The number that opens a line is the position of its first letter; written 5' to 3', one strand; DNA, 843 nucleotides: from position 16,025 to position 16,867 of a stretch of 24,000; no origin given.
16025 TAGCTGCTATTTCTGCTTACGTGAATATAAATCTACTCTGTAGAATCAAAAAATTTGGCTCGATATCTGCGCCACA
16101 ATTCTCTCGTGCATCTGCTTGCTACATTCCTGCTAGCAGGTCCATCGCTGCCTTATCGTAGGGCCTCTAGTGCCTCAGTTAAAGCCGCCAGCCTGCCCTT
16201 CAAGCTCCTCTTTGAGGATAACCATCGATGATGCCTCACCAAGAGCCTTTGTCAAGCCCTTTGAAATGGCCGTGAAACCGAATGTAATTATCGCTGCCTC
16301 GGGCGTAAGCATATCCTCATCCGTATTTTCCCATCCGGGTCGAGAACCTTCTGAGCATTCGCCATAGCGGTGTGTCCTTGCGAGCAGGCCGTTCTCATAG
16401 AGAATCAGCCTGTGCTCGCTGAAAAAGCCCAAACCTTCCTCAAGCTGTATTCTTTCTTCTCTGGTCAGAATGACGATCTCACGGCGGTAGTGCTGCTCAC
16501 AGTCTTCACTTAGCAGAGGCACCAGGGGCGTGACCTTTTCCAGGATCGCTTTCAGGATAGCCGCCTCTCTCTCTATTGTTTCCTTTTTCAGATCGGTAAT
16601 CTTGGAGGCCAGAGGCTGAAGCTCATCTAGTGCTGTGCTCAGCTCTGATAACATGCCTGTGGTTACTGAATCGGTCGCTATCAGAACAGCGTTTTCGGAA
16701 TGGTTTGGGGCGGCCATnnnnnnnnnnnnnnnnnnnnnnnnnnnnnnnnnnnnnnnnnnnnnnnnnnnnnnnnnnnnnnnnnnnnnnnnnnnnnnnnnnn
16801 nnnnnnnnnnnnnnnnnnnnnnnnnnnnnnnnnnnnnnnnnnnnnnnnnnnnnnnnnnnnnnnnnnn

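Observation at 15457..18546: Unrecognised ~110-nt GC-rich structured element repeated three times, each 3' of a different gene cassette between the arrays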

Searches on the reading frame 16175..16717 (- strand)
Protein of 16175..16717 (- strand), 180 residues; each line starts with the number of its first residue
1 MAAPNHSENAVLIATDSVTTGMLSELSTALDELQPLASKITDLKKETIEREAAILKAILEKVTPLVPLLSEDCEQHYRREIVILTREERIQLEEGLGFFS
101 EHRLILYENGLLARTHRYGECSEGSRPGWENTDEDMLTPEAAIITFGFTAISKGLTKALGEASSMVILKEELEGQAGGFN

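Call 13: search_protein_families(library=pfam, proteins=[window:16175-16717:-], max_evalue=0.01)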
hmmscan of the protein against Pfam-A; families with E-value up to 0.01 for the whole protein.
window:16175-16717:- (180 aa): 0 families

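Call 30: find_encoding_contigs(protein=window:16175-16717:-, flank=10000, max_places=6)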
Protein window:16175-16717:- (180 aa): 4 contigs read that carry it; 3 places shown.
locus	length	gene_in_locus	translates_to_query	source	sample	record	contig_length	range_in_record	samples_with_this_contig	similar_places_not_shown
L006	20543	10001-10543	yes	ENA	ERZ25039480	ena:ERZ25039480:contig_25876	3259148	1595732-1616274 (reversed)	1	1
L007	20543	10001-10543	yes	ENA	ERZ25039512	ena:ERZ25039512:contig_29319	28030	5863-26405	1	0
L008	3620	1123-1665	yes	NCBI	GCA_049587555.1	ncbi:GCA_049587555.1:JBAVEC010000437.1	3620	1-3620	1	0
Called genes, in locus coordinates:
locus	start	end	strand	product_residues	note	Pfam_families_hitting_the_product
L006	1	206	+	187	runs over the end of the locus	-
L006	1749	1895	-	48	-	-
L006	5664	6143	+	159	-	PF13384:HTH_23 (weak), PF13518:HTH_28 (faint), PF13551:HTH_29 (faint), PF13565:HTH_32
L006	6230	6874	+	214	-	PF13358:DDE_3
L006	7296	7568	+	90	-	PF21748:UPF0150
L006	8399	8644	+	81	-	PF07927:HicA_toxin (weak)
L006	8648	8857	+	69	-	PF15919:HicB_lk_antitox, PF21748:UPF0150 (weak)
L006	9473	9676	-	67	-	-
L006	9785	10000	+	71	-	-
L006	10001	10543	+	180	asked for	-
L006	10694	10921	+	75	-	PF15919:HicB_lk_antitox (weak)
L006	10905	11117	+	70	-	PF07927:HicA_toxin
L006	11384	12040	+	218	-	PF17955:Cas6b_N, PF17262:Cas6b_C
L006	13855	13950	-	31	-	-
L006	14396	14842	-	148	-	-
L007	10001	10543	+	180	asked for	-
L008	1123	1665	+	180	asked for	-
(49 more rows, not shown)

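Call 33: find_homologous_proteins(query=window:16178-16717:-, max_evalue=0.001)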
Query window:16178-16717:- (180 aa): 133 proteins with E <= 0.001 among 331 candidates; the best 120 are listed.
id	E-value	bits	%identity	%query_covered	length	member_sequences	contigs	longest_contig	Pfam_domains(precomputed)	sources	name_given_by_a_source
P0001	4.7e-110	383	100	100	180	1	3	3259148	-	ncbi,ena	ncbi:MAG: hypothetical protein WB392_11320 [Methanotrichaceae archaeon]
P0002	2.2e-88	313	82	100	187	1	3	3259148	-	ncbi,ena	-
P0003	2.9e-88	312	83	100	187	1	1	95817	-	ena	-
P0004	4.2e-88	312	87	96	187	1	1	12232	-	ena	-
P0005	1.3e-87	310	82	100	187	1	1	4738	-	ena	-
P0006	3.2e-87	309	84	97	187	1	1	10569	-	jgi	-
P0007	1.7e-86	307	82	97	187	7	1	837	-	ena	-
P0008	9.6e-86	304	81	100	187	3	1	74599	-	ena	-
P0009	5.3e-85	302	83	96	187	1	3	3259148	-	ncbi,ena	ncbi:MAG: hypothetical protein WB392_12640 [Methanotrichaceae archaeon]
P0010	1.4e-84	300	83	97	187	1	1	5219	-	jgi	-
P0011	7.7e-82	291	74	100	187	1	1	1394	-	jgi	jgi:hypothetical protein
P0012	8.0e-82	291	79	97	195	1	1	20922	-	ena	-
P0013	8.7e-82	291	78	97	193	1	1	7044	-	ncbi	-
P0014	9.2e-82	291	79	97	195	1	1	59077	-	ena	-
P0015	9.8e-82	291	79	97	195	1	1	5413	-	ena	-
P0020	1.3e-80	287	79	97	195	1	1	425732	-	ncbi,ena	-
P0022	2.3e-80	287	77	99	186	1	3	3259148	-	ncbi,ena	ncbi:MAG: hypothetical protein WB392_15010 [Methanotrichaceae archaeon]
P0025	4.0e-80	286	79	96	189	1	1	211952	-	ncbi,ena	-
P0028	1.5e-79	284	76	97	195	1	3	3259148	-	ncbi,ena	ncbi:MAG: hypothetical protein WB392_15485 [Methanotrichaceae archaeon]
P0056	2.0e-76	274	73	99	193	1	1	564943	-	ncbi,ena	-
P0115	3.2e-43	166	53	85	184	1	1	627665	-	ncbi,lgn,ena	-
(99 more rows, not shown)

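Call 34: find_encoding_contigs(protein=P0002, flank=8000, max_places=1)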
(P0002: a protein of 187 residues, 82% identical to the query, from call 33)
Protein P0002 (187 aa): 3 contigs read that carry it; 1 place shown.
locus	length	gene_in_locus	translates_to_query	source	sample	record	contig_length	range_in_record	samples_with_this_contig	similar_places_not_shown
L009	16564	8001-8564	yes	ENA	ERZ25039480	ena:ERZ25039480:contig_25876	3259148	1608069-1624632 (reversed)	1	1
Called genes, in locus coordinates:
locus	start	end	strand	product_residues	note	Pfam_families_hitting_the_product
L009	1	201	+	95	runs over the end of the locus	PF09827:CRISPR_Cas2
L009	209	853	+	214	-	PF01930:Cas_Cas4, PF12705:PDDEXK_1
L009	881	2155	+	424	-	PF09484:Cas_TM1802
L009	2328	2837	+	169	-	PF09484:Cas_TM1802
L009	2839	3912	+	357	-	PF05107:Cas_Cas7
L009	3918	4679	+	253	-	PF09704:Cas_Cas5d (weak)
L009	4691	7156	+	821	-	PF18019:Cas3_HD, PF00270:DEAD, PF04851:ResIII, PF00271:Helicase_C (weak), PF22590:Cas3-like_C_2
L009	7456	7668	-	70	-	-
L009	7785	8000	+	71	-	-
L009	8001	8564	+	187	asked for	-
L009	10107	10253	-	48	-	-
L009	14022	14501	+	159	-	PF13384:HTH_23 (weak), PF13518:HTH_28 (faint), PF13551:HTH_29 (faint), PF13565:HTH_32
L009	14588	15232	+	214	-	PF13358:DDE_3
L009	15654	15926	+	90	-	PF21748:UPF0150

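Call 35: find_encoding_contigs(protein=P0009, flank=8000, max_places=1)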
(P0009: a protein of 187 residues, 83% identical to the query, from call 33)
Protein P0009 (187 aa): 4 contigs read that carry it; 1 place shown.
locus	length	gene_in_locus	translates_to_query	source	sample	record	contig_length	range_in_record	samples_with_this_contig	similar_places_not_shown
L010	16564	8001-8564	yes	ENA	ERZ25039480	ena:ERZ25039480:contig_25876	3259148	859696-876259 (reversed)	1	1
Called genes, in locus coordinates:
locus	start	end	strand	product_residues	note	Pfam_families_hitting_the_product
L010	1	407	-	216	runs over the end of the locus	PF02663:FmdE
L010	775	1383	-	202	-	-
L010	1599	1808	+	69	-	PF06348:DUF1059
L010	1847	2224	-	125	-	-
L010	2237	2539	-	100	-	PF02627:CMD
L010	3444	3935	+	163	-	PF00881:Nitroreductase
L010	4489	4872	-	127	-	PF08859:DGC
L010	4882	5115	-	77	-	PF13192:Thioredoxin_3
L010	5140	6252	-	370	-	PF03773:ArsP_1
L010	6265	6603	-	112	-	PF12840:HTH_20, PF01022:HTH_5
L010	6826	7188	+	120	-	-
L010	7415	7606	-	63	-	PF04014:MazE_antitoxin (weak)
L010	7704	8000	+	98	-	-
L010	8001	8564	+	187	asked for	-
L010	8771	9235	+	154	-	-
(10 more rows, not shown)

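Call 36: find_encoding_contigs(protein=P0022, flank=8000, max_places=1)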
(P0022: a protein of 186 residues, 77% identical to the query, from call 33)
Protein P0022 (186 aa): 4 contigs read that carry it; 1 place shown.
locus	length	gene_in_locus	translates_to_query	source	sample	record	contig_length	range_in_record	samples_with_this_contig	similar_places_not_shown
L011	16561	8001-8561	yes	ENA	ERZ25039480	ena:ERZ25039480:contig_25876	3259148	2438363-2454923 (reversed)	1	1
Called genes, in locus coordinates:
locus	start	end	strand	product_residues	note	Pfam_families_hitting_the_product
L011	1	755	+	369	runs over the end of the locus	-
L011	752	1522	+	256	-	-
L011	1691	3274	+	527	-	PF02384:N6_Mtase (weak), PF07669:Eco57I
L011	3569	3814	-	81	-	-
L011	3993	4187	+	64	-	-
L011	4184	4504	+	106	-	PF02452:PemK_toxin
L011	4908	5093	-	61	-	-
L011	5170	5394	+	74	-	-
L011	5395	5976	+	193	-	-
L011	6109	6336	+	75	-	PF15919:HicB_lk_antitox (weak)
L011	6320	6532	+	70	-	PF07927:HicA_toxin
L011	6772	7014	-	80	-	PF15731:MqsA_antitoxin (weak)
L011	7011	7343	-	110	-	PF14076:DUF4258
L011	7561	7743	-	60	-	-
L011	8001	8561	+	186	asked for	-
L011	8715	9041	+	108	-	-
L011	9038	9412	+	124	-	PF20126:TumE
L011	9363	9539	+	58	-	-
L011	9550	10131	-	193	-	PF12654:DUF3786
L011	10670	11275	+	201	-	PF02811:PHP, PF13263:PHP_C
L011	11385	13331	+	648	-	PF00330:Aconitase, PF00694:Aconitase_C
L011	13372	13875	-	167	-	-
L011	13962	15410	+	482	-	PF01702:TGT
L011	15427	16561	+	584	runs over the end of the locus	PF01702:TGT, PF17884:DUF5591, PF14810:TGT_C2, PF01472:PUA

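Call 37: find_encoding_contigs(protein=P0028, flank=8000, max_places=1)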
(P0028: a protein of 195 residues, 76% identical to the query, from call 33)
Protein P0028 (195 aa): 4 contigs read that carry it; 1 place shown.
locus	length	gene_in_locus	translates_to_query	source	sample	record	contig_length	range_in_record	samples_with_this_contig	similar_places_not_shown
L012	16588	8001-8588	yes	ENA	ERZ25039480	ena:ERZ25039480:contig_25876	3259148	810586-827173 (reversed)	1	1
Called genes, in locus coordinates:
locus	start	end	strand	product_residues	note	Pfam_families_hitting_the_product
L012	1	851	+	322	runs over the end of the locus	-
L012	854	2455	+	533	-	PF06418:CTP_synth_N, PF07722:Peptidase_C26 (faint), PF00117:GATase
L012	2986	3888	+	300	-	-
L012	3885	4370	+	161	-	-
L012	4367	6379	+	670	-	-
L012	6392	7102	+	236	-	PF10386:DUF2441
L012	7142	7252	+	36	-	-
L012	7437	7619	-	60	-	PF04014:MazE_antitoxin (weak)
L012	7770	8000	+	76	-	-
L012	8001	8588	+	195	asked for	-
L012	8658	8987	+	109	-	PF01527:HTH_Tnp_1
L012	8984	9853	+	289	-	PF13276:HTH_21, PF00665:rve, PF13683:rve_3, PF13333:rve_2 (weak)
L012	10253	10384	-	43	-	-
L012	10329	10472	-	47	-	-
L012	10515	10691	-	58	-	-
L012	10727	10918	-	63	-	-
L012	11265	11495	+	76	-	-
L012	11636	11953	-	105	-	-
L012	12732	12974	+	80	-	-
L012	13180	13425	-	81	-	-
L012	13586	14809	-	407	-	PF00581:Rhodanese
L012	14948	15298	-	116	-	PF02627:CMD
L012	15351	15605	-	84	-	PF13192:Thioredoxin_3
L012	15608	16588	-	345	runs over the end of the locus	PF03773:ArsP_1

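Call 39: find_encoding_contigs(protein=P0020, flank=10000, max_places=1)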
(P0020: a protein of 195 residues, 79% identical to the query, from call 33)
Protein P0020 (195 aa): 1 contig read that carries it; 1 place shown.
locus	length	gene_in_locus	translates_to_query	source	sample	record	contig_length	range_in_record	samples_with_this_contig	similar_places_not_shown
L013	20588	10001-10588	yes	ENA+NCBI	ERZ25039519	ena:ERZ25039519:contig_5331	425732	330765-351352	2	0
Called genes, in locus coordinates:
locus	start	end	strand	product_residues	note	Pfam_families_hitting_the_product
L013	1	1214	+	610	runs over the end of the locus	PF02518:HATPase_c, PF13589:HATPase_c_3 (weak), PF09239:Topo-VIb_trans, PF18000:Top6b_C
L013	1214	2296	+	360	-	PF04406:TP6A_N, PF20768:Topo_VI_alpha, PF21180:TOP6A-Spo11_Toprim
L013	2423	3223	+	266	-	PF04909:Amidohydro_2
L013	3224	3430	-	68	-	-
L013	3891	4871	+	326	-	-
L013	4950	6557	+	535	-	PF06418:CTP_synth_N, PF07722:Peptidase_C26 (faint), PF00117:GATase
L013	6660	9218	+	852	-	PF00270:DEAD, PF04851:ResIII, PF18766:SWI2_SNF2 (faint), PF00271:Helicase_C, PF01844:HNH, PF14279:HNH_5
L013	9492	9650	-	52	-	-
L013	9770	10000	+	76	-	-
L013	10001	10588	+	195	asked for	-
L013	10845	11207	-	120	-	PF20126:TumE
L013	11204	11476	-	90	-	-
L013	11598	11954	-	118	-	-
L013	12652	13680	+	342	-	PF13546:DDE_5, PF01609:DDE_Tnp_1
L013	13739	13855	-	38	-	-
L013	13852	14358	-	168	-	PF01850:PIN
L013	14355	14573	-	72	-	-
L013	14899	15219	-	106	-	-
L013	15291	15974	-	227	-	PF02163:Peptidase_M50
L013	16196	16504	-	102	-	PF06150:ChaB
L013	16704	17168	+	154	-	-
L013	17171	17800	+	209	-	-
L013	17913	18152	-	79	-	-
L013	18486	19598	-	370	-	-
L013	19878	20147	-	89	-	PF14947:HTH_45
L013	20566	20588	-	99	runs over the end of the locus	-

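Call 40: find_encoding_contigs(protein=P0056, flank=10000, max_places=1)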
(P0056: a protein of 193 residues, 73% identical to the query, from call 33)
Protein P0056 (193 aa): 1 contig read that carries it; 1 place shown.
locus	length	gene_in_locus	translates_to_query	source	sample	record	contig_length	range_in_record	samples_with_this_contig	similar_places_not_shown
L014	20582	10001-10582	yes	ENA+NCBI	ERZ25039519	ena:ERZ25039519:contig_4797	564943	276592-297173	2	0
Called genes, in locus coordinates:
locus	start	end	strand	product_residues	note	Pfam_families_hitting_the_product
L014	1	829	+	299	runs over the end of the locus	PF01180:DHO_dh, PF01207:Dus (weak)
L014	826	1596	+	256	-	PF10418:DHODB_Fe-S_bind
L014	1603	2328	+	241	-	PF01557:FAA_hydrolase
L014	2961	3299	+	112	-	PF05016:ParE_toxin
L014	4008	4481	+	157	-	PF13384:HTH_23, PF13518:HTH_28 (faint), PF13551:HTH_29 (weak), PF13565:HTH_32 (weak)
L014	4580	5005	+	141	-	PF13358:DDE_3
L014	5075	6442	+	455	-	PF26308:YopA_M, PF27216:YopA_C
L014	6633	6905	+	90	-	-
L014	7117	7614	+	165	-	PF13384:HTH_23, PF13518:HTH_28 (weak), PF13551:HTH_29 (weak), PF13565:HTH_32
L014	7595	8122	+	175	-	PF13358:DDE_3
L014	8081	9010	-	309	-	-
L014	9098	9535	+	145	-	-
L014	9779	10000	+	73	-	-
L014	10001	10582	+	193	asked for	-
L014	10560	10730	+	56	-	-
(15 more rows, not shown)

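Call 41: find_encoding_contigs(protein=P0025, flank=10000, max_places=1)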
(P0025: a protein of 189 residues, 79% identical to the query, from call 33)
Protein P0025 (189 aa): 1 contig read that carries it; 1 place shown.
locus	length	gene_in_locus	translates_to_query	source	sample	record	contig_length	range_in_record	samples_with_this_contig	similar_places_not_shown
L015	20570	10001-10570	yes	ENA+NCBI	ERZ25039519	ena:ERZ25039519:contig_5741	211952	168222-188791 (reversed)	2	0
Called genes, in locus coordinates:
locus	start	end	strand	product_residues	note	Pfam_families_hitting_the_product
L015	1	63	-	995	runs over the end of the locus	PF00989:PAS, PF08448:PAS_4 (weak), PF13426:PAS_9, PF08447:PAS_3, PF08448:PAS_4 (weak), PF00512:HisKA, PF02518:HATPase_c, PF00072:Response_reg, +2 more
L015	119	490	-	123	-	PF07689:KaiB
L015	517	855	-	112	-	PF07689:KaiB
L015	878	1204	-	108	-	PF07689:KaiB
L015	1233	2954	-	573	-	PF00154:RecA_N (faint), PF03796:DnaB_C (faint), PF05625:PAXNEB (faint), PF06745:ATPase, PF13191:AAA_16 (faint), PF23442:DUF7125 (weak), PF06745:ATPase, PF13481:AAA_25, +1 more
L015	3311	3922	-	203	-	-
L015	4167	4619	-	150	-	PF03205:MobB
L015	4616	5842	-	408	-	PF04389:Peptidase_M28 (weak), PF01546:Peptidase_M20, PF07687:M20_dimer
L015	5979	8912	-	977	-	-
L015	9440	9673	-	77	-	-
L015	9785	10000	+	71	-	-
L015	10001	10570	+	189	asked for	-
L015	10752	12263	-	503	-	PF01676:Metalloenzyme, PF06415:iPGM_N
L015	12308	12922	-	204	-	PF01135:PCMT, PF01596:Methyltransf_3 (weak), PF08704:GCD14, PF01269:Fibrillarin (faint), PF01189:Methyltr_RsmB-F (weak), PF01209:Ubie_methyltran (weak), PF13847:Methyltransf_31, PF13649:Methyltransf_25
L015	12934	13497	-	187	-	PF19769:CPxCG_zf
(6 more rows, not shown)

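Call 42: find_encoding_contigs(protein=P0115, flank=10000, max_places=1)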
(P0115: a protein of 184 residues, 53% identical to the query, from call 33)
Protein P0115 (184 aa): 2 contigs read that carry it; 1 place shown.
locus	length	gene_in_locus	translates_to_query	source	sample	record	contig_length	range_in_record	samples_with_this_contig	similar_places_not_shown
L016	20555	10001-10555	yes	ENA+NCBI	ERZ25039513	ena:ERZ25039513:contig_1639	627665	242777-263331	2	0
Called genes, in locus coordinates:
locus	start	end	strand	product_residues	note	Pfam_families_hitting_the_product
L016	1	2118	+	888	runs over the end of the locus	-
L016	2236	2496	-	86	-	-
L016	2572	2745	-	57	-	-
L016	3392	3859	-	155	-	-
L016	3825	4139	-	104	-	PF27228:MTBMA_p00010_2nd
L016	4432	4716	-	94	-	-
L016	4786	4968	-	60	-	-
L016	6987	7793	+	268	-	PF26498:DUF8164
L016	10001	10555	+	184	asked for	-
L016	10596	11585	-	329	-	PF05175:MTS (faint), PF13489:Methyltransf_23, PF08241:Methyltransf_11, PF08242:Methyltransf_12, PF13649:Methyltransf_25, PF13847:Methyltransf_31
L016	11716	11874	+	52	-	-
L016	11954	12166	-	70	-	-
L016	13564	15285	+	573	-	PF00413:Peptidase_M10 (weak), PF18885:DUF5648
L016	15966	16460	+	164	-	PF03721:UDPG_MGDP_dh_N, PF00984:UDPG_MGDP_dh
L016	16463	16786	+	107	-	PF03720:UDPG_MGDP_dh_C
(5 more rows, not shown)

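Call 56: search_protein_families(library=ncbifam, proteins=[window:16175-16717:-], max_evalue=1)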
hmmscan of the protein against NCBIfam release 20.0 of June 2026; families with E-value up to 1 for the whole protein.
window:16175-16717:- (180 aa): 0 families

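Call 57: search_protein_families(library=padloc, proteins=[window:16175-16717:-], max_evalue=1)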
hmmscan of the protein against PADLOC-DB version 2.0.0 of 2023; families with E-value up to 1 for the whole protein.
window:16175-16717:- (180 aa): 1 family
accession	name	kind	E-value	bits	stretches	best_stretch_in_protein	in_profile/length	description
PDLC03093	Specificity_I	-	0.062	10.3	1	12-72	292-347/374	Type I specificity subunit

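Call 58: search_protein_families(library=pfam, proteins=[window:16175-16717:-], max_evalue=10)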
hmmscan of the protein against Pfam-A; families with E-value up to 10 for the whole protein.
window:16175-16717:- (180 aa): 1 family
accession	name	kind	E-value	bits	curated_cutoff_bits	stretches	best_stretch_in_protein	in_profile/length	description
PF05659.16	RPW8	-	0.31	11.1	30.4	1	19-66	30-79/139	Arabidopsis broad-spectrum mildew resistance protein RPW8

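Call 63: search_solved_structures(query=A3, max_evalue=1)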
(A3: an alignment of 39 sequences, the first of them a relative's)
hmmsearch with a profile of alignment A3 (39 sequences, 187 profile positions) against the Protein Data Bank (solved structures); distinct sequences matched with E-value up to 1: 1.
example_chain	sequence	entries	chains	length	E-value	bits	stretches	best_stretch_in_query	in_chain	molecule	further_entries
5amo_A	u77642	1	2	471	0.7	12.6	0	19-71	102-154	NOELIN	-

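Call 68: predict_structure(alignment_id=A3)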
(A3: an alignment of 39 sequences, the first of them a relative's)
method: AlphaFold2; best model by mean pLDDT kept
length: 180 residues; sequences in the alignment: 39
mean_pLDDT: 81.4   pTM: 0.64
mean pLDDT of the five models: 81.4, 80.6, 78.9, 78.2, 77.1
residues with pLDDT >= 90: 76; 70-90: 75; 50-70: 13; < 50: 16
segments of 3 or more residues with pLDDT < 50: 1-16
pLDDT, mean of each block of 10 residues (from residue 1): 38 47 79 85 91 94 87 68 92 86 93 94 79 94 93 91 79 75
secondary structure, 60 per line:
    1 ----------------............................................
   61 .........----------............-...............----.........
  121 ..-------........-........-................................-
elements in order: H17-69 E80-91 E96-107 E112-122 E130-137 H139-146 H148-179

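Call 70: fold_search(model_id=the predicted structure, library=pdb)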
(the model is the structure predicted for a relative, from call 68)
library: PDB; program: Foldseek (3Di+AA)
matches with E <= 10: 991; with E <= 0.001: 0
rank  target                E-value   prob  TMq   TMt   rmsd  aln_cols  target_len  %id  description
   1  3nm7_D                4.0e-02  0.84  0.22  0.44  11.3        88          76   15  Crystal Structure of Borrelia burgdorferi Pur-alpha (released 2010-10-06)
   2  2w4y_A                9.6e-02  0.54  0.22  0.31  14.6       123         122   16  Caulobacter bacteriophage 5 - virus-like particle (released 2009-07-14)
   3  5mn2_C                1.1e-01  0.99  0.26  0.49   3.3        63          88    6  Cocrystal structure of Fc gamma receptor IIIa interacting with Affimer G3, a specific binding protein which blocks IgG (released 2017-12-13)
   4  3nm7_C                1.1e-01  0.69  0.23  0.46  10.6        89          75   16  Crystal Structure of Borrelia burgdorferi Pur-alpha (released 2010-10-06)
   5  2imj_A                1.4e-01  0.99  0.25  0.29   4.0        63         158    8  X-ray Crystal Structure of Protein PFL_3262 from Pseudomonas fluorescens. Northeast Structural Genomics Consortium Tar (released 2006-10-24)
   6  4big                  1.6e-01  0.63  0.25  0.23   6.1        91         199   12  Crystal structure of the conserved staphylococcal antigen 1B, Csa1B (released 2013-08-07)
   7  8asr_B                1.6e-01  0.51  0.16  0.20   6.8        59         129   10  The Crystal structure of F46Y mutant of apo agroavidin (released 2023-04-12)
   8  9gnw_P                1.6e-01  0.25  0.21  0.20   9.6        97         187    9  Universal PSII assembly intermediate (released 2025-09-17)
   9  2imj_D                1.8e-01  0.98  0.25  0.29   4.0        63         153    8  X-ray Crystal Structure of Protein PFL_3262 from Pseudomonas fluorescens. Northeast Structural Genomics Consortium Tar (released 2006-10-24)
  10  2imj_C                2.0e-01  0.95  0.25  0.29   4.0        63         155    5  X-ray Crystal Structure of Protein PFL_3262 from Pseudomonas fluorescens. Northeast Structural Genomics Consortium Tar (released 2006-10-24)
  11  4bih_A                2.0e-01  0.85  0.27  0.28   5.8        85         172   10  Crystal structure of the conserved staphylococcal antigen 1A, Csa1A (released 2013-08-07)
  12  6kac_P                2.1e-01  0.60  0.26  0.25   8.0        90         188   10  Cryo-EM structure of the C2S2-type PSII-LHCII supercomplex from Chlamydomonas reihardtii (released 2019-10-23)
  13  6of9_B                2.1e-01  0.51  0.23  0.28   6.0        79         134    9  Structure of the Chlamydamonas reinhardtii CamKII hub homology domain (released 2019-04-17)
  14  2imj_B                2.3e-01  0.97  0.26  0.29   4.0        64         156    8  X-ray Crystal Structure of Protein PFL_3262 from Pseudomonas fluorescens. Northeast Structural Genomics Consortium Tar (released 2006-10-24)
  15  6of9_F                2.4e-01  0.54  0.23  0.30   6.1        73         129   12  Structure of the Chlamydamonas reinhardtii CamKII hub homology domain (released 2019-04-17)
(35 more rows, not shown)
